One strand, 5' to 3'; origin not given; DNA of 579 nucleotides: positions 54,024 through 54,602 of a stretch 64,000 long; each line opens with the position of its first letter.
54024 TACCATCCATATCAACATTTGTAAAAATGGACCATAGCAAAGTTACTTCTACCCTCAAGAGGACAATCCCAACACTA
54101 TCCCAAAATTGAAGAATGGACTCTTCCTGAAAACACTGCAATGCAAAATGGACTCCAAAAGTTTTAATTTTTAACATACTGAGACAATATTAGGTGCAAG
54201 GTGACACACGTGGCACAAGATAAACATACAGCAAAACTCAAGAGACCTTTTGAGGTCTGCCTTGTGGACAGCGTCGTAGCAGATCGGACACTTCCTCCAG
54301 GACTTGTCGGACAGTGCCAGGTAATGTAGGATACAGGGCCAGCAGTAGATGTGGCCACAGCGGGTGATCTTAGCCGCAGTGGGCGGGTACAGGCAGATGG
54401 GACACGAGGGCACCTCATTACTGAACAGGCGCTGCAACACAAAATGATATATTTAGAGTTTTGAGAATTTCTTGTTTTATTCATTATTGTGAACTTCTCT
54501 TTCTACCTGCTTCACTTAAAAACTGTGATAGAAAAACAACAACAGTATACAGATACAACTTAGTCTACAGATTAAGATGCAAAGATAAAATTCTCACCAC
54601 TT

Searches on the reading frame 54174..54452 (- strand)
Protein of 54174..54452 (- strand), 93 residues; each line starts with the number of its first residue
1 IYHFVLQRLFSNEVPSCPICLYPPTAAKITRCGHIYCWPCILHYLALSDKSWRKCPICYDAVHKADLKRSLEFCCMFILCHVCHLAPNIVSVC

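Call 50: search_protein_families(library=pfam, proteins=[window:54174-54452:-], max_evalue=0.01)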
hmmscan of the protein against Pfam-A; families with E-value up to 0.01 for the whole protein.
window:54174-54452:- (93 aa): 7 families
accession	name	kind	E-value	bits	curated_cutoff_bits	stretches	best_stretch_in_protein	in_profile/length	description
PF00097.31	zf-C3HC4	-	4.7e-09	36.4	21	1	17-58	1-40/40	Zinc finger, C3HC4 type (RING finger)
PF14634.12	zf-RING_5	-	3.6e-07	30.5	27.9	1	17-58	2-41/43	zinc-RING finger domain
PF13639.12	zf-RING_2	-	4.7e-07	30.4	27.3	1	16-58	2-43/44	Ring finger domain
PF13445.12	zf-RING_UBOX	-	8.9e-07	29.3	25.2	1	17-45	1-26/39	RING-type zinc-finger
PF13920.12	zf-C3HC4_3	-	4.5e-06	26.8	27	1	16-63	4-47/49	Zinc finger, C3HC4 type (RING finger)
PF13923.12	zf-C3HC4_2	-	9.4e-06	25.8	27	1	17-58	2-40/40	Zinc finger, C3HC4 type (RING finger)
PF24921.1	RING_XB3-XBAT31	-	0.0007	20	50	1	17-59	2-52/57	E3 ubiquitin-protein ligase XB3/XBAT31 RING finger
